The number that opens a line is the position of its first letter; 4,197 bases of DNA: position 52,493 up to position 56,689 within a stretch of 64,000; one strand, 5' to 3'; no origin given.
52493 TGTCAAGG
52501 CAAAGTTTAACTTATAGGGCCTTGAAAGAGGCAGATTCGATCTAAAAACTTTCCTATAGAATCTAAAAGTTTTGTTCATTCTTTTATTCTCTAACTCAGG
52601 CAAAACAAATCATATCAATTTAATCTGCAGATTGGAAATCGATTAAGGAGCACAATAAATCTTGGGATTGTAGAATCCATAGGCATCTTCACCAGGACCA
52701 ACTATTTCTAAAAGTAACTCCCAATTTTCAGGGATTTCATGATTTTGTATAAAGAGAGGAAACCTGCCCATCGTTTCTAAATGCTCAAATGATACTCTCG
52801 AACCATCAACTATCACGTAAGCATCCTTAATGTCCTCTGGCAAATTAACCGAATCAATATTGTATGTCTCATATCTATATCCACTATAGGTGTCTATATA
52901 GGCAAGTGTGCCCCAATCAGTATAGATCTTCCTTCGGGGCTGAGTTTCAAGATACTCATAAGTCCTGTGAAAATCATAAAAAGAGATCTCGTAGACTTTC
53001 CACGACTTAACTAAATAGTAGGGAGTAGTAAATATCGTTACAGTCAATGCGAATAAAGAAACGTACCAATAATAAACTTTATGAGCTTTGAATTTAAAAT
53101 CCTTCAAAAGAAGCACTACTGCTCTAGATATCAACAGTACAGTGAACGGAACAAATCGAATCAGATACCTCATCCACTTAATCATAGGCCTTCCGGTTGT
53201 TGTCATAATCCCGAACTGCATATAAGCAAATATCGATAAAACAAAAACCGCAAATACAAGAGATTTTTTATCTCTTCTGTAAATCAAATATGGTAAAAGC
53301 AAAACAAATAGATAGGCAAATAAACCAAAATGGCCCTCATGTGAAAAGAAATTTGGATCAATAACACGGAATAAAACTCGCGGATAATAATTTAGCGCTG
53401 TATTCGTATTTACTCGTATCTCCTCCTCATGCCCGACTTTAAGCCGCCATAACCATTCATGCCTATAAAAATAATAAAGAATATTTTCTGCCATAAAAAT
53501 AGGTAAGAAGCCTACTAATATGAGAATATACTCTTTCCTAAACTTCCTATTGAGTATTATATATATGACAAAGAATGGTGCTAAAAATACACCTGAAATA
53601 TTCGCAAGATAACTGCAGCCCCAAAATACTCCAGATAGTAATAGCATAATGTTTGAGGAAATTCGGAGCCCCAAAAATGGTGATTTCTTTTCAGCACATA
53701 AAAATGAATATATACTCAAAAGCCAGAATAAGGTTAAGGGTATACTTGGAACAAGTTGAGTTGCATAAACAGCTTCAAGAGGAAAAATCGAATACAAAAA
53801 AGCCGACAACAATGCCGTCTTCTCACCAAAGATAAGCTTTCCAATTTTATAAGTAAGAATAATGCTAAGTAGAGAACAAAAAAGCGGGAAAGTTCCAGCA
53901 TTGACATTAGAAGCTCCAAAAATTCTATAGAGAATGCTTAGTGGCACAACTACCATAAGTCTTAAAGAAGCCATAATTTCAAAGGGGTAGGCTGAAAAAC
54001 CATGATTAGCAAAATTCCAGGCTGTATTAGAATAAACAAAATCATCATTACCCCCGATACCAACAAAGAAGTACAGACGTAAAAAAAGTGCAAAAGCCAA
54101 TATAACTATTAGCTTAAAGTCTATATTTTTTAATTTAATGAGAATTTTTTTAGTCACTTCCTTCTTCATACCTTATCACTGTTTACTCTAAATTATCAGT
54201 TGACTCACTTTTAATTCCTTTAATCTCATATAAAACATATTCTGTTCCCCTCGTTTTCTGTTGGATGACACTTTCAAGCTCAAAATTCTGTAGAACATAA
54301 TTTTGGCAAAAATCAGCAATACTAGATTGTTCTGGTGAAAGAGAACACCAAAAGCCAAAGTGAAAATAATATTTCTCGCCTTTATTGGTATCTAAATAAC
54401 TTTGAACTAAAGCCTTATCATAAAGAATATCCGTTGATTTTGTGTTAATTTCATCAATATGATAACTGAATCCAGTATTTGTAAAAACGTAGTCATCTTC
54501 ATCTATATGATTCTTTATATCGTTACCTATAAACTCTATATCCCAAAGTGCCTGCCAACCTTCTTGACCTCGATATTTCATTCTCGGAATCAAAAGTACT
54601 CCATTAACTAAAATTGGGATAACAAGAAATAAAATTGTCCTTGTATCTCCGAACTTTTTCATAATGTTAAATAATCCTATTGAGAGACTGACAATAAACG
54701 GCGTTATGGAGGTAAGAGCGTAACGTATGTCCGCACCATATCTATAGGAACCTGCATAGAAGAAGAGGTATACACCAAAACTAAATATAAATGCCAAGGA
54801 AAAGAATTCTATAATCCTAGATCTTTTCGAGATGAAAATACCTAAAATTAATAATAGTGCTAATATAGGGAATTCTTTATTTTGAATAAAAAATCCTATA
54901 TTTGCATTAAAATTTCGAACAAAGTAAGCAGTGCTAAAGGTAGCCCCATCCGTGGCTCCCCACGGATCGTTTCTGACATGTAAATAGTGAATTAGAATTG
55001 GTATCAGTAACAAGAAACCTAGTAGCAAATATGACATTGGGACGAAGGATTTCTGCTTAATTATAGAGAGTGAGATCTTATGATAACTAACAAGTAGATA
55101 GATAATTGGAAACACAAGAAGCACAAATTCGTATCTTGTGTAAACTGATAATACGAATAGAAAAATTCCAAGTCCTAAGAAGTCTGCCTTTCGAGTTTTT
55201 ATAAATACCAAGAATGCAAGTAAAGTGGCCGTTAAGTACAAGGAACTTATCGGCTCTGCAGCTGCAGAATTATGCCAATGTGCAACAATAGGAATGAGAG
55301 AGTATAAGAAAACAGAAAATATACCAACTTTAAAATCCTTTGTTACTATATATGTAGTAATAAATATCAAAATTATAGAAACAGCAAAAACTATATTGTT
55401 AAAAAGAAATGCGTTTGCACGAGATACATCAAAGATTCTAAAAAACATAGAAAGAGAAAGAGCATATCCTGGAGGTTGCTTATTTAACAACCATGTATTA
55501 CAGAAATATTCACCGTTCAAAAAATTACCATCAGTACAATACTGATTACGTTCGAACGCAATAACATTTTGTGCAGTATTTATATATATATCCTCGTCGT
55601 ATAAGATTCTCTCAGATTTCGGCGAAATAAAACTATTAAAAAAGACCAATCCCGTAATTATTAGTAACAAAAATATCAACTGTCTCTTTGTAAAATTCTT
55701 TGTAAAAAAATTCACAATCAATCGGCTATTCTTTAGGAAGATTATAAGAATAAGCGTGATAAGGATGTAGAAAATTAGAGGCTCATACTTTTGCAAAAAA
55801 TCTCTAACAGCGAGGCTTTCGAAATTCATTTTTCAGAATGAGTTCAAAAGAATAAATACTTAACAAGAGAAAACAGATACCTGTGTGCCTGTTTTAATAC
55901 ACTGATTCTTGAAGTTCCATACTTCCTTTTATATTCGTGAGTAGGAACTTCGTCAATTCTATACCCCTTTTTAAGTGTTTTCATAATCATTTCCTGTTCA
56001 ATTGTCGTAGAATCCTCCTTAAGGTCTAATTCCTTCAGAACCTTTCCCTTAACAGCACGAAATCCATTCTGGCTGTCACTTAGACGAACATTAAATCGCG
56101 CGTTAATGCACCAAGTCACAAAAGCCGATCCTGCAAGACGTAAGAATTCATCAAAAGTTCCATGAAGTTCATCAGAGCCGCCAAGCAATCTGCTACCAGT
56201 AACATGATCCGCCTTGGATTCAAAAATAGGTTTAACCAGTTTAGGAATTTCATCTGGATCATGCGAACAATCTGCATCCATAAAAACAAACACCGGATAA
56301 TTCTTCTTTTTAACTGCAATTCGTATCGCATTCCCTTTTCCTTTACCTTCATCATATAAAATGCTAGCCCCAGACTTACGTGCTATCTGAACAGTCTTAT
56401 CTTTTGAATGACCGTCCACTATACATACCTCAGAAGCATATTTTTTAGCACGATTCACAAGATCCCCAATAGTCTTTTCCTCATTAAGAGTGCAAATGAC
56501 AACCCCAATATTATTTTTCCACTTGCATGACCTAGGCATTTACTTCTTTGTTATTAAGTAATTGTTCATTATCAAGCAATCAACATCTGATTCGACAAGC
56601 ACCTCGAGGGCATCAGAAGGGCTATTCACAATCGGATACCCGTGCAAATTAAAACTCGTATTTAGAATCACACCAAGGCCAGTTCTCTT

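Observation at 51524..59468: Protein O-mannosylation-like glycosylation cluster (Ppm-like GT2, two PMT-like GT-C enzymes, a carbamoyltransferase, radical SAM) next to a Thr/Pro-repeat, Cys-rich surface protein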

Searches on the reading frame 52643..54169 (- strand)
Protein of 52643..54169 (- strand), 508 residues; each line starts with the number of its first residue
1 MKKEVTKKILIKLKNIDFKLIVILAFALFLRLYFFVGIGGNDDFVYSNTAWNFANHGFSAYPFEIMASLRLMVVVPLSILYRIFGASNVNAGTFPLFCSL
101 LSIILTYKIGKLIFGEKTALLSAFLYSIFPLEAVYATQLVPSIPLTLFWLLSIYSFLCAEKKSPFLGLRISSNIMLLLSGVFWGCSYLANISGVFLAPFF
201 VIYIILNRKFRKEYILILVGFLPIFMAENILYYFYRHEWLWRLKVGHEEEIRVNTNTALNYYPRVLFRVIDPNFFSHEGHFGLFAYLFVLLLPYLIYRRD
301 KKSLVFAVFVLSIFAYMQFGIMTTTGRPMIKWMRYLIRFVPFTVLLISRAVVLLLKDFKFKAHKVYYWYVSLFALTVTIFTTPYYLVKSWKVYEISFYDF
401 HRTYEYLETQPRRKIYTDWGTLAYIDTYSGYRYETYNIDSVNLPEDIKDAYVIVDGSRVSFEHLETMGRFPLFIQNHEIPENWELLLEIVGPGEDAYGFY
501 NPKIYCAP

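Call 4: search_protein_families(library=pfam, proteins=[window:52643-54169:-], max_evalue=0.01)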
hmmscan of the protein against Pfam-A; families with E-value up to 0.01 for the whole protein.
window:52643-54169:- (508 aa): 2 families
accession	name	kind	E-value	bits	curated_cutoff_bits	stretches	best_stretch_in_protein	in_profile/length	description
PF13231.12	PMT_2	-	1.8e-14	54.7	26.1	1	77-225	10-152/160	Dolichyl-phosphate-mannose-protein mannosyltransferase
PF02366.24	PMT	-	4.4e-06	26.9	22.7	1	83-205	77-197/245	Dolichyl-phosphate-mannose-protein mannosyltransferase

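Call 5: search_protein_families(library=ncbifam, proteins=[window:52643-54169:-], max_evalue=0.01)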
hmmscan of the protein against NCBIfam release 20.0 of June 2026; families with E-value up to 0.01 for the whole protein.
window:52643-54169:- (508 aa): 1 family
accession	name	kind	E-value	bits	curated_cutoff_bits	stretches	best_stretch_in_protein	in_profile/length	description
TIGR04154.1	archaeo_STT3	subfamily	0.00028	19.4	450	1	94-207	101-225/831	oligosaccharyl transferase, archaeosortase A system-associated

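Call 17: search_solved_structures(query=window:52643-54169:-, max_evalue=1)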
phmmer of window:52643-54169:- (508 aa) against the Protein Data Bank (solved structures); distinct sequences matched with E-value up to 1: 1.
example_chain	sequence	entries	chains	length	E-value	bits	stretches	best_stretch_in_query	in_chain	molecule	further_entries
5ebg_A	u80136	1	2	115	0.12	14.3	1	160-208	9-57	T-cell surface glycoprotein CD8 alpha chain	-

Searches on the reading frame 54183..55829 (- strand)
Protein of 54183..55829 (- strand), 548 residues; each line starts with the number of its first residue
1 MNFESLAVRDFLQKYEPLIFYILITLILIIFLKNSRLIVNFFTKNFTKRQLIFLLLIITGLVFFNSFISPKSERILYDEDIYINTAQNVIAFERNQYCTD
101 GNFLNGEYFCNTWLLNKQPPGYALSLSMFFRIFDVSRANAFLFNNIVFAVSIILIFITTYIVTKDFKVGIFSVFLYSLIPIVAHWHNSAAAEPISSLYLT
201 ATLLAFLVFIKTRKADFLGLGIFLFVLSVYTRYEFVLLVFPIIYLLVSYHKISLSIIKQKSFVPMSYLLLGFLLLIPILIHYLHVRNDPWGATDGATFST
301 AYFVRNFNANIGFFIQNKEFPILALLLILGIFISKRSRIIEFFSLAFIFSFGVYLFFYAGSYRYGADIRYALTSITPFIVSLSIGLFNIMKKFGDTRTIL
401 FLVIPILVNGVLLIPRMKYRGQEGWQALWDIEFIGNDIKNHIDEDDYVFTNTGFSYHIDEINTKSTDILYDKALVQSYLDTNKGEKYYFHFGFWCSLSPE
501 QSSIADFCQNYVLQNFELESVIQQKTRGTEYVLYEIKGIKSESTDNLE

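Call 4: search_protein_families(library=pfam, proteins=[window:54183-55829:-], max_evalue=0.01)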
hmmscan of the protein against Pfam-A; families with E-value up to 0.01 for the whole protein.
window:54183-55829:- (548 aa): 1 family
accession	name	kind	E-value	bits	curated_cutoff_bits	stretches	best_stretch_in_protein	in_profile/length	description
PF13231.12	PMT_2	-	3.4e-10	40.8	26.1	1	117-281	1-160/160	Dolichyl-phosphate-mannose-protein mannosyltransferase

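Call 5: search_protein_families(library=ncbifam, proteins=[window:54183-55829:-], max_evalue=0.01)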
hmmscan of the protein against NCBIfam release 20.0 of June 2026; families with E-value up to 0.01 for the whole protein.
window:54183-55829:- (548 aa): 0 families

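Call 18: search_solved_structures(query=window:54183-55829:-, max_evalue=1)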
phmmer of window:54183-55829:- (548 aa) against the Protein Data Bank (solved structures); distinct sequences matched with E-value up to 1: 3.
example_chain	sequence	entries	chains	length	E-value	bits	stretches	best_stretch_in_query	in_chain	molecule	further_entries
6wqz_C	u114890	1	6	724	0.0067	18.4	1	195-345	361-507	Autophagy-related protein 9A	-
7jlo_A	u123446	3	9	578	0.0078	18.2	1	195-345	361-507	Autophagy-related protein 9A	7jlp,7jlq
6wr4_A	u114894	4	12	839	0.009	18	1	195-345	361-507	Autophagy-related protein 9A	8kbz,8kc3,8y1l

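Call 34: find_homologous_proteins(query=window:54183-55829:-, max_evalue=0.00001)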
Query window:54183-55829:- (548 aa): 57 proteins with E <= 0.00001 among 8000 candidates.
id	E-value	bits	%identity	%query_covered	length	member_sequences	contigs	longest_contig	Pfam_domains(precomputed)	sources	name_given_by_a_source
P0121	0.0e+0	1204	100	100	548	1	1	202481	PF13231.13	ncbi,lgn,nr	ncbi:glycosyltransferase family 39 protein [Candidatus Dojkabacteria bacterium]|nr:glycosyltransfera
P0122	5.4e-195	667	53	99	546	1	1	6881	PF13231.13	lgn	-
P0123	4.9e-187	641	54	98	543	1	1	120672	PF13231.13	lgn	-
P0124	8.1e-162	558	48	99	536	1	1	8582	PF13231.13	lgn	-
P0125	3.1e-71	259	32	93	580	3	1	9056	PF13231.13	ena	-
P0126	7.6e-66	241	31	97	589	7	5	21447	PF13231.13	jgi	-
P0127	7.0e-64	235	29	99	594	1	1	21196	PF13231.13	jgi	jgi:hypothetical protein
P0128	8.9e-64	234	30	99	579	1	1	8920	PF13231.13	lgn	-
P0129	1.2e-63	234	30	90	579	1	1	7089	PF13231.13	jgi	-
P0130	2.6e-63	233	29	97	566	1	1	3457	PF13231.13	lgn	-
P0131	4.0e-62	229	30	97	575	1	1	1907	PF13231.13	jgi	jgi:4-amino-4-deoxy-L-arabinose transferase-like glycosyltransferase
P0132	1.3e-61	227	30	97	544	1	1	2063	PF13231.13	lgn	-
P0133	2.7e-61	226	30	88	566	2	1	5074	-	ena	-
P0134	5.3e-61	225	32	87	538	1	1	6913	PF13231.13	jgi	jgi:hypothetical protein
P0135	5.5e-60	222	30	91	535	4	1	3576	PF03901.24,PF13231.13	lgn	-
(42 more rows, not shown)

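Call 45: predict_structure(alignment_id=A2)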
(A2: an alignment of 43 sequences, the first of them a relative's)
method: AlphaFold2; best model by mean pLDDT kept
length: 548 residues; sequences in the alignment: 43
mean_pLDDT: 90.5   pTM: 0.91
mean pLDDT of the five models: 90.5, 90.4, 89.2, 89.1, 88.1
residues with pLDDT >= 90: 403; 70-90: 107; 50-70: 33; < 50: 5
segments of 3 or more residues with pLDDT < 50: 546-548
pLDDT, mean of each block of 10 residues (from residue 1): 74 97 98 96 97 98 93 83 97 96 93 93 98 96 98 98 97 96 92 96 97 94 98 94 92 67 91 96 85 73 84 86 91 89 95 79 56 92 96 91 91 88 76 94 95 94 94 94 92 90 88 96 93 97 58
secondary structure, 60 per line:
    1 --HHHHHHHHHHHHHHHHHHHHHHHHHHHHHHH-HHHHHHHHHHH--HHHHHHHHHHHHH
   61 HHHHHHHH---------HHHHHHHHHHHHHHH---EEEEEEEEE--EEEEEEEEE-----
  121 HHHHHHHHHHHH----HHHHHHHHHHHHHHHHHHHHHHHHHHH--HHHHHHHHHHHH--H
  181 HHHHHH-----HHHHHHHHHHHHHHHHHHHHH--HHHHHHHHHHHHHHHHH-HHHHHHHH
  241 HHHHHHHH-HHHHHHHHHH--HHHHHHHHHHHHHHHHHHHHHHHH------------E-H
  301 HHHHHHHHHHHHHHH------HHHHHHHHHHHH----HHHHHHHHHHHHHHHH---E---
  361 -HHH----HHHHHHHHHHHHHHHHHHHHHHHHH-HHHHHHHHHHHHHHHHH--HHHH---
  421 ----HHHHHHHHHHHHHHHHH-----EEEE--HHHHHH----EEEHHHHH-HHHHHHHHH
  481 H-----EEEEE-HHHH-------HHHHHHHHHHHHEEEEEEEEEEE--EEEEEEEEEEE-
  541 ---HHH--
elements in order: H3-33 H35-45 H48-68 H78-92 E96-104 E107-115 H121-132 H137-163 H166-177 H180-186 H192-212 H215-231 H233-248 H250-259 H262-285 H300-315 H322-333 H338-353 H369-393 H395-411 H414-417 H425-441 E447-450 H453-458 E463-465 H466-470 H472-481 E487-491 H493-496 H504-515 E516-526 E529-539

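Call 86: search_solved_structures(query=A2, max_evalue=10, show_alignments=2)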
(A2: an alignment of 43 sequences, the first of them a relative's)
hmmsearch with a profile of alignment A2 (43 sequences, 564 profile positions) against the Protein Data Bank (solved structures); distinct sequences matched with E-value up to 10: 1.
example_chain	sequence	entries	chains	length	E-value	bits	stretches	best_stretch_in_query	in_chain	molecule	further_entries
6xt4_A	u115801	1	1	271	2.5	9.7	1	10-89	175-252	1BH_69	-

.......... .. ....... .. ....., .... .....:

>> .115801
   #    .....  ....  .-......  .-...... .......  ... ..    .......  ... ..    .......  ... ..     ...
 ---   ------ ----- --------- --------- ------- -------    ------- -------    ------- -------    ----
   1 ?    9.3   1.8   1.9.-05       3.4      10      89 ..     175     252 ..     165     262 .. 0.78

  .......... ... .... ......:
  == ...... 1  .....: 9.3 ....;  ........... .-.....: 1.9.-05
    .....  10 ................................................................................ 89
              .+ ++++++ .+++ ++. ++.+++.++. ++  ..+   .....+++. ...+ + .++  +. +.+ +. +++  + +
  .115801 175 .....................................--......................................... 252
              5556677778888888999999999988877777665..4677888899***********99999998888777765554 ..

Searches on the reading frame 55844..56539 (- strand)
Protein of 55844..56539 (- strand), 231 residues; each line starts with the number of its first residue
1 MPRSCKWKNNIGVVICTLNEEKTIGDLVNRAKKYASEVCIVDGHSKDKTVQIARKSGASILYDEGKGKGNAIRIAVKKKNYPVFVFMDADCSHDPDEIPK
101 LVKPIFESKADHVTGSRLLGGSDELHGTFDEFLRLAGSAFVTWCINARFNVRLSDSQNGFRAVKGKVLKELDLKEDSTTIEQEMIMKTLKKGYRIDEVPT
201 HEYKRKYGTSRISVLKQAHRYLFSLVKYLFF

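Call 4: search_protein_families(library=pfam, proteins=[window:55844-56539:-], max_evalue=0.01)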
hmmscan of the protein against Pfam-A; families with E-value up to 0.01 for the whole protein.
window:55844-56539:- (231 aa): 3 families
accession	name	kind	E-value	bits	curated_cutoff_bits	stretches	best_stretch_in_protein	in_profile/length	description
PF00535.33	Glycos_transf_2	-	2.8e-23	83.1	23.3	1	13-130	2-128/168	Glycosyl transferase family 2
PF13641.12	Glyco_tranf_2_3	-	0.00014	22.4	27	1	11-117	3-123/230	Glycosyltransferase like family 2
PF10111.15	Glyco_tranf_2_2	-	0.00053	20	27.3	1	13-104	2-105/276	Glycosyltransferase like family 2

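Call 5: search_protein_families(library=ncbifam, proteins=[window:55844-56539:-], max_evalue=0.01)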
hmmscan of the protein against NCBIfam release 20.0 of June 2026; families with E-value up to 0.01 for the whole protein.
window:55844-56539:- (231 aa): 12 families
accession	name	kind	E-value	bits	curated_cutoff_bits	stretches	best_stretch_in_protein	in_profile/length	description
TIGR04182.1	glyco_TIGR04182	equivalog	9e-43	146.7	325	1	11-213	2-202/293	S-layer glycoprotein N-glycosyltransferase AglJ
NF041391.1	DPhHxTase_Halo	equivalog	3.9e-24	84.8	375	1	17-220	3-200/213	dolichyl-phosphate hexose transferase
NF058614.1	PPMAGASynPpgS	equivalog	4.9e-19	68.7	370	1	13-211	4-205/226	polyprenyl-phospho-N-acetylgalactosaminyl synthase PpgS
NF010496.0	PRK13915.1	equivalog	3.5e-14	52.6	262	1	6-109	28-146/307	glucosyl-3-phosphoglycerate synthase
TIGR04283.1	glyco_like_mftF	equivalog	1.2e-13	51.1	182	1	11-110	1-101/221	TIGR04283 family arsenosugar biosynthesis glycosyltransferase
NF007986.1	PRK10714.1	equivalog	4.9e-08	32.4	529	1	9-218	6-216/316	undecaprenyl-phosphate 4-deoxy-4-formamido-L-arabinose transferase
TIGR03937.1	PgaC_IcaA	equivalog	1.2e-05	24.5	422.3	1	9-115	45-161/407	poly-beta-1,6-N-acetyl-D-glucosamine synthase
NF047588.1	GlcsyltransPgfSStrep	equivalog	4.3e-05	22.9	500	1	12-212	4-205/308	glycosyltransferase PgfS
TIGR03469.1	HpnB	hypoth_equivalog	0.00031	19.9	379.25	0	10-110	45-165/386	hopene-associated glycosyltransferase HpnB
NF038302.1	EPS_HpsE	equivalog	0.0059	15.6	300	1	10-97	2-103/307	hormogonium polysaccharide biosynthesis glycosyltransferase HpsE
TIGR04195.1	S_glycosyl_SunS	equivalog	0.0074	15.2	350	0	11-55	59-103/421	SunS family peptide S-glycosyltransferase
NF041837.1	rnfC_Methano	equivalog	0.0097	14.8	650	0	9-58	252-300/438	Rnf electron transport complex subunit RnfC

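Call 19: search_solved_structures(query=window:55844-56539:-, max_evalue=0.001)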
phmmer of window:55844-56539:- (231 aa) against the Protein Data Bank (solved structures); distinct sequences matched with E-value up to 0.001: 6.
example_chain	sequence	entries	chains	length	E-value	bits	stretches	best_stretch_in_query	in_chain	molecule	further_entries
5mlz_A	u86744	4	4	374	1.5e-11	47.7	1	10-225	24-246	Dolichol monophosphate mannose synthase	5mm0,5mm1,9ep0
7pdo_A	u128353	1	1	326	2.1e-05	27.5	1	6-115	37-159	Glucosyl-3-phosphoglycerate synthase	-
7p5l_A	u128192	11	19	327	2.2e-05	27.5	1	6-115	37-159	Glucosyl-3-phosphoglycerate synthase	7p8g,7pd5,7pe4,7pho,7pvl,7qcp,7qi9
9bhc_C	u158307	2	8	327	3.6e-05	26.8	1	10-223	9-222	Undecaprenyl-phosphate 4-deoxy-4-formamido-L-arabinose transferase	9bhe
8vxh_A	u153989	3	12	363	4.9e-05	26.3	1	10-223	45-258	Undecaprenyl-phosphate 4-deoxy-4-formamido-L-arabinose transferase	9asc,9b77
9hwj_A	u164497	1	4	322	0.00013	25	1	10-218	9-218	Undecaprenyl-phosphate 4-deoxy-4-formamido-L-arabinose transferase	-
